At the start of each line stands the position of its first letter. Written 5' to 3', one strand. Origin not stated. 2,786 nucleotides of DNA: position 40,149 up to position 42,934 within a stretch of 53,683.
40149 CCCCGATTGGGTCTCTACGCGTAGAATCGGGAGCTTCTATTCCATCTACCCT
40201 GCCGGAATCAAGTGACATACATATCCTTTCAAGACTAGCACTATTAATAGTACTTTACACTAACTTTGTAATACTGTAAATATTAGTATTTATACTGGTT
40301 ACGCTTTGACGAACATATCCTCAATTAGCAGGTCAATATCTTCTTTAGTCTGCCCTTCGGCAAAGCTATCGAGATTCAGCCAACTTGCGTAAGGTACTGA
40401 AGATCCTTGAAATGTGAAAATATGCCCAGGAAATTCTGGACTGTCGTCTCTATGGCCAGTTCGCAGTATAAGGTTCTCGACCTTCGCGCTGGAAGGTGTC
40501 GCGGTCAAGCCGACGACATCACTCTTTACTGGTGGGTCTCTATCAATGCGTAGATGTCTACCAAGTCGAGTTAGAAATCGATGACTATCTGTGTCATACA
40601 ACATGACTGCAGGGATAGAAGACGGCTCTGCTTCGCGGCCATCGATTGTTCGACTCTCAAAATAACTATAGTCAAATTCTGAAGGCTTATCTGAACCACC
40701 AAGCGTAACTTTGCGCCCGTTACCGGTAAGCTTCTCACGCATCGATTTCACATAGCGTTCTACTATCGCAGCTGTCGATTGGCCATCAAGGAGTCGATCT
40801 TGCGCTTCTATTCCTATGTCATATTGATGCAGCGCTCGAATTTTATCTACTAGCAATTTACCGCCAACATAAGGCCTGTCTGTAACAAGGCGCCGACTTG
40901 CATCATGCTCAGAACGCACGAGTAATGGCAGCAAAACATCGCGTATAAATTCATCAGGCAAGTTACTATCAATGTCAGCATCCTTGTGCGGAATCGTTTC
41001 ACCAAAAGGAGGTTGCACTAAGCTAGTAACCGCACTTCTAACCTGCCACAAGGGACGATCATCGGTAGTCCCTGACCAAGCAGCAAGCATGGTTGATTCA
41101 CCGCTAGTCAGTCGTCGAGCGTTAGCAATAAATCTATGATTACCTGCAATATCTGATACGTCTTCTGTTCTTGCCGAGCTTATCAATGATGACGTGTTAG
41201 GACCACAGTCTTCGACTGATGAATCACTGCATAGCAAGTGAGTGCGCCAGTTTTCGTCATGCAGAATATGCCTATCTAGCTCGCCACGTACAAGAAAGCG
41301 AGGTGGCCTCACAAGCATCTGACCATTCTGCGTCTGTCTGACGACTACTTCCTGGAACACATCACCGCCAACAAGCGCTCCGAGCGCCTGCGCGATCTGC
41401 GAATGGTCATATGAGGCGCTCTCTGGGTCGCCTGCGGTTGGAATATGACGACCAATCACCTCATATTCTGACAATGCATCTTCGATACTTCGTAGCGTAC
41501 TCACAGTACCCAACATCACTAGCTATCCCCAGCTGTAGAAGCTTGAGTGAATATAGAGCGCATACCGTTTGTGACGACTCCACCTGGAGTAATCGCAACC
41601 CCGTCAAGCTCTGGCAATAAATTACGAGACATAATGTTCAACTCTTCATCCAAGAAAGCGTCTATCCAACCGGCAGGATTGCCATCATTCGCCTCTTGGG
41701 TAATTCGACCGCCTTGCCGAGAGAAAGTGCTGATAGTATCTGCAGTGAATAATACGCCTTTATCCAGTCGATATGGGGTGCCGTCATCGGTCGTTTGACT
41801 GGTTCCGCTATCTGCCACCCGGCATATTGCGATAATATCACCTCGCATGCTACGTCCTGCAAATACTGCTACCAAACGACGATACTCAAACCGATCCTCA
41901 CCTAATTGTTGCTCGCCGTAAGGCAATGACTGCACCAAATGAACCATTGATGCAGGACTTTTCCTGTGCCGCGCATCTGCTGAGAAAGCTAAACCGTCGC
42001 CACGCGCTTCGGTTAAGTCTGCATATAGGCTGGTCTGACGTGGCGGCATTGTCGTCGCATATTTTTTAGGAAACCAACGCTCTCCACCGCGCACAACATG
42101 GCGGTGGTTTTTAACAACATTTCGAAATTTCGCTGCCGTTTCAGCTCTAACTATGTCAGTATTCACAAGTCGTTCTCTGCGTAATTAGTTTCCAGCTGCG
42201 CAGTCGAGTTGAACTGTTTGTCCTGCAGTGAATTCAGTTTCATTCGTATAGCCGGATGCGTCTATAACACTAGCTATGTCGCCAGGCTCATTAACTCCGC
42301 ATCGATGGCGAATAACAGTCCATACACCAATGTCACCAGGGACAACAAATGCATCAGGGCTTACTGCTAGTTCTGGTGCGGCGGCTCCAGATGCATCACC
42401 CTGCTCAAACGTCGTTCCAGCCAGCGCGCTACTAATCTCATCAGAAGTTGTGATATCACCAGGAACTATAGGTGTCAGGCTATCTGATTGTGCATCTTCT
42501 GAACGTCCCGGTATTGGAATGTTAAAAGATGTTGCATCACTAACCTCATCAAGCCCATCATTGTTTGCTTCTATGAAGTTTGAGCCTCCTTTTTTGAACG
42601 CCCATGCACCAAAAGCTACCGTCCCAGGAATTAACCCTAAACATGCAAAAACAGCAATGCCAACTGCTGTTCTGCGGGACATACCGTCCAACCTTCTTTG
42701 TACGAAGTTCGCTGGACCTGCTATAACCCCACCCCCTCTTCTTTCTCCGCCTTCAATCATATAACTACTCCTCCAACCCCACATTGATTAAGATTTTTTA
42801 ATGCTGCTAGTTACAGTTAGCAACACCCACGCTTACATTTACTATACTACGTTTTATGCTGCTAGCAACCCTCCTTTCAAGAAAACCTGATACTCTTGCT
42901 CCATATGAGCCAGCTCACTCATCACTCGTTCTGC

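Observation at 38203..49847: Eight-gene, translationally coupled operon of orphan proteins around a giant tri-functional wall hydrolase: candidate undescribed envelope / host-wall-breaching module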

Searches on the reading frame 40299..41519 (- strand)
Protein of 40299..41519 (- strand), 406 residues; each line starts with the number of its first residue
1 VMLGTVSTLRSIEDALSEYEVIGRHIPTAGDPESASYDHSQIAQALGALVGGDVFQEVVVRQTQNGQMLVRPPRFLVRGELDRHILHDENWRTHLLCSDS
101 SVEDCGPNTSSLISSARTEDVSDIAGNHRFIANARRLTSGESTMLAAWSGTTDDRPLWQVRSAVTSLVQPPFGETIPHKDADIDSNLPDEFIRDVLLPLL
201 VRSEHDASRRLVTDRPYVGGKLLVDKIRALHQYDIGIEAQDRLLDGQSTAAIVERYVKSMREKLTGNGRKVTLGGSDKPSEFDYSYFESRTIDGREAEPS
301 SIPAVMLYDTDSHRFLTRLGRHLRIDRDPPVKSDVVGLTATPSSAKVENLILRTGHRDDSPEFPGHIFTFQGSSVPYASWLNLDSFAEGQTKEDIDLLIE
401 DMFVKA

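Call 5: search_protein_families(library=pfam, proteins=[window:40299-41519:-], max_evalue=0.01)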
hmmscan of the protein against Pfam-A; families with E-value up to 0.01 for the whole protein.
window:40299-41519:- (406 aa): 0 families

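Call 9: search_protein_families(library=phrogs, proteins=[window:40299-41519:-], max_evalue=0.01)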
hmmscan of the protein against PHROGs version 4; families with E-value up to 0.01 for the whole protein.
window:40299-41519:- (406 aa): 0 families

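Call 10: search_protein_families(library=ncbifam, proteins=[window:40299-41519:-], max_evalue=0.01)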
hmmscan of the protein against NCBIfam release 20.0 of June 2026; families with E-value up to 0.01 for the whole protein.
window:40299-41519:- (406 aa): 0 families

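Call 81: search_protein_families(library=padloc, proteins=[window:40299-41519:-], max_evalue=0.01)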
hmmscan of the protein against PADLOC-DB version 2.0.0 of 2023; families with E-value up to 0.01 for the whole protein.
window:40299-41519:- (406 aa): 0 families

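Call 89: search_solved_structures(query=window:40299-41519:-, max_evalue=5, show_alignments=1)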
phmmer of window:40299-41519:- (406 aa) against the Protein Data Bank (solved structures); distinct sequences matched with E-value up to 5: 4.
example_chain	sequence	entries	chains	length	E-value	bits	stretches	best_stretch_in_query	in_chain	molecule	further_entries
8htu_4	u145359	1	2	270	0.15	14.2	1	96-162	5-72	Chlorophyll a-b binding protein, chloroplastic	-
8htu_2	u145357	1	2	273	0.23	13.6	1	96-159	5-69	Chlorophyll a-b binding protein, chloroplastic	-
7olc_LS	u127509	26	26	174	0.53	12.4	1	16-38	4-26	60S ribosomal protein L20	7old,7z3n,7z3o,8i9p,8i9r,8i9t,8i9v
7r81_U1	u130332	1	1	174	0.57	12.3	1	16-38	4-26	60S ribosomal protein L20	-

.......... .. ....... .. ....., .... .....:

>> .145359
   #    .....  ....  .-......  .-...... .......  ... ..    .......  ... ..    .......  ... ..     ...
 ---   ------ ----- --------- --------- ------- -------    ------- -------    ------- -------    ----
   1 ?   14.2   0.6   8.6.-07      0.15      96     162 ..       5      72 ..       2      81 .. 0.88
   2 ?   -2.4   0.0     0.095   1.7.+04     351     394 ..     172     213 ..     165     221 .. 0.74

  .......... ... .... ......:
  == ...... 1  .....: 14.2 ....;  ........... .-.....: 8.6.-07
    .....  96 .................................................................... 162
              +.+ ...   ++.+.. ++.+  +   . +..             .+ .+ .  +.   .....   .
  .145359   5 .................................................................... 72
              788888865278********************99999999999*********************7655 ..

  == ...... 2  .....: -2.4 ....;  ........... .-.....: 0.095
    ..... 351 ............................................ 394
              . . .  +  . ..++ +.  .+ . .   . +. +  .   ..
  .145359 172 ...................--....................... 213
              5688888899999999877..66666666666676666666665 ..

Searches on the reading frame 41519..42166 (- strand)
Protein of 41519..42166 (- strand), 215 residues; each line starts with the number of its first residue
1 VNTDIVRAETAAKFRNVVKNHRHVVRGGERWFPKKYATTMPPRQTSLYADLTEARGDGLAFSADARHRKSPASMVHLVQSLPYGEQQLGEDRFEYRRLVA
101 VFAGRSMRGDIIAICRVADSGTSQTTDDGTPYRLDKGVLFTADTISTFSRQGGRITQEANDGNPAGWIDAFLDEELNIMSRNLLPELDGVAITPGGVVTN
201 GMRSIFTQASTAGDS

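Call 5: search_protein_families(library=pfam, proteins=[window:41519-42166:-], max_evalue=0.01)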
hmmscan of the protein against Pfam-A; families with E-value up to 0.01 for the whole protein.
window:41519-42166:- (215 aa): 0 families

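Call 9: search_protein_families(library=phrogs, proteins=[window:41519-42166:-], max_evalue=0.01)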
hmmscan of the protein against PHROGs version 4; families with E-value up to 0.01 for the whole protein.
window:41519-42166:- (215 aa): 0 families

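Call 10: search_protein_families(library=ncbifam, proteins=[window:41519-42166:-], max_evalue=0.01)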
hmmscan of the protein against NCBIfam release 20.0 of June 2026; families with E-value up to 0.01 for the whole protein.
window:41519-42166:- (215 aa): 0 families

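Call 81: search_protein_families(library=padloc, proteins=[window:41519-42166:-], max_evalue=0.01)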
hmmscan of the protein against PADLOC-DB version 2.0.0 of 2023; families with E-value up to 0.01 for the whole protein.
window:41519-42166:- (215 aa): 0 families

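Call 90: search_solved_structures(query=window:41519-42166:-, max_evalue=5, show_alignments=1)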
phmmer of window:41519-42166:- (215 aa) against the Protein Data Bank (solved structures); distinct sequences matched with E-value up to 5: 1.
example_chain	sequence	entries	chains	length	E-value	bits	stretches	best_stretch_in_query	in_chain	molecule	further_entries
1ugv_A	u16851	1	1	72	1.5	11.5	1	127-189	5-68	Olygophrenin-1 like protein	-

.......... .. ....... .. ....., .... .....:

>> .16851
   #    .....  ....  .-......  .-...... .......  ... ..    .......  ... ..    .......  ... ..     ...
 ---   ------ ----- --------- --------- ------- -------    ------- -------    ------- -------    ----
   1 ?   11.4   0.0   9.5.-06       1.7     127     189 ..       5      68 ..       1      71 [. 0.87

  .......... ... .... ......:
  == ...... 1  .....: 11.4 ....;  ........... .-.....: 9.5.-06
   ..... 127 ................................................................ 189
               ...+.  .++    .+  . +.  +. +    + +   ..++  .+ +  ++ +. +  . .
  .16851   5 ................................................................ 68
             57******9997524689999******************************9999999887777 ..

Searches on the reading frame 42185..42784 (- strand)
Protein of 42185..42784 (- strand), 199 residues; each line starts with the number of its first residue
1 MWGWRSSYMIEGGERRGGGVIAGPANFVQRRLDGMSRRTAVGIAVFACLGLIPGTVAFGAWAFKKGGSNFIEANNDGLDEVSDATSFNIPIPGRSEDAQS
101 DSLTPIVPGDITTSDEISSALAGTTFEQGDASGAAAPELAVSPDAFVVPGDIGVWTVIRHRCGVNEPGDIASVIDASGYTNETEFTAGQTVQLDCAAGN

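Call 5: search_protein_families(library=pfam, proteins=[window:42185-42784:-], max_evalue=0.01)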
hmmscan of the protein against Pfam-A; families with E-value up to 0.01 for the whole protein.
window:42185-42784:- (199 aa): 0 families

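Call 9: search_protein_families(library=phrogs, proteins=[window:42185-42784:-], max_evalue=0.01)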
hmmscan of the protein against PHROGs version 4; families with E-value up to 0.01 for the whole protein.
window:42185-42784:- (199 aa): 0 families

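Call 10: search_protein_families(library=ncbifam, proteins=[window:42185-42784:-], max_evalue=0.01)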
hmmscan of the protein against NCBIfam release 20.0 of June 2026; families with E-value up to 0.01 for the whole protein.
window:42185-42784:- (199 aa): 0 families

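Call 81: search_protein_families(library=padloc, proteins=[window:42185-42784:-], max_evalue=0.01)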
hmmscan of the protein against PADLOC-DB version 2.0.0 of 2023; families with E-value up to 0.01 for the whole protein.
window:42185-42784:- (199 aa): 0 families

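Call 97: search_protein_families(library=pfam, alignment_id=A12, max_evalue=1)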
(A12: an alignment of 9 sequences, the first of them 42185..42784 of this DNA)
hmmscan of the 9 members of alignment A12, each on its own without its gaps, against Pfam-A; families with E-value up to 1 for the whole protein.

A. member 1, window:42185-42784:- (199 aa): 2 families
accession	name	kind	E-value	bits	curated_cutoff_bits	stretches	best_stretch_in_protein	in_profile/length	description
PF18613.6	TrkA_TMD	-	0.01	16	25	1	40-51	5-16/22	Tyrosine kinase receptor A trans-membrane domain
PF19549.4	DUF6072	-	0.046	14.3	27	1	19-106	19-103/129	Family of unknown function (DUF6072)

B. families by the number of members that match (of 9 scanned): 7 families
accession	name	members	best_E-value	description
PF01471.23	PG_binding_1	1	9.1e-05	Putative peptidoglycan binding domain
PF17243.7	POTRA_TamA_1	1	0.0068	POTRA domain TamA domain 1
PF18613.6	TrkA_TMD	1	0.01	Tyrosine kinase receptor A trans-membrane domain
PF19549.4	DUF6072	1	0.046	Family of unknown function (DUF6072)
PF08823.16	PG_binding_2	1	0.098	Putative peptidoglycan binding domain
PF07797.19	DUF1639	1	0.15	Protein of unknown function (DUF1639)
PF25728.1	US29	1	0.67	Cytomegalovirus US29 protein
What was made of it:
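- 42185..42784 (-): E: 199 aa (more likely 191 aa from M9 at 42760). Bitopic (TM aa 40-58) with a small Cys-bracketed C-terminal module. The LysM-like appearance is by eye only; Pfam LysM was not found (call 97).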
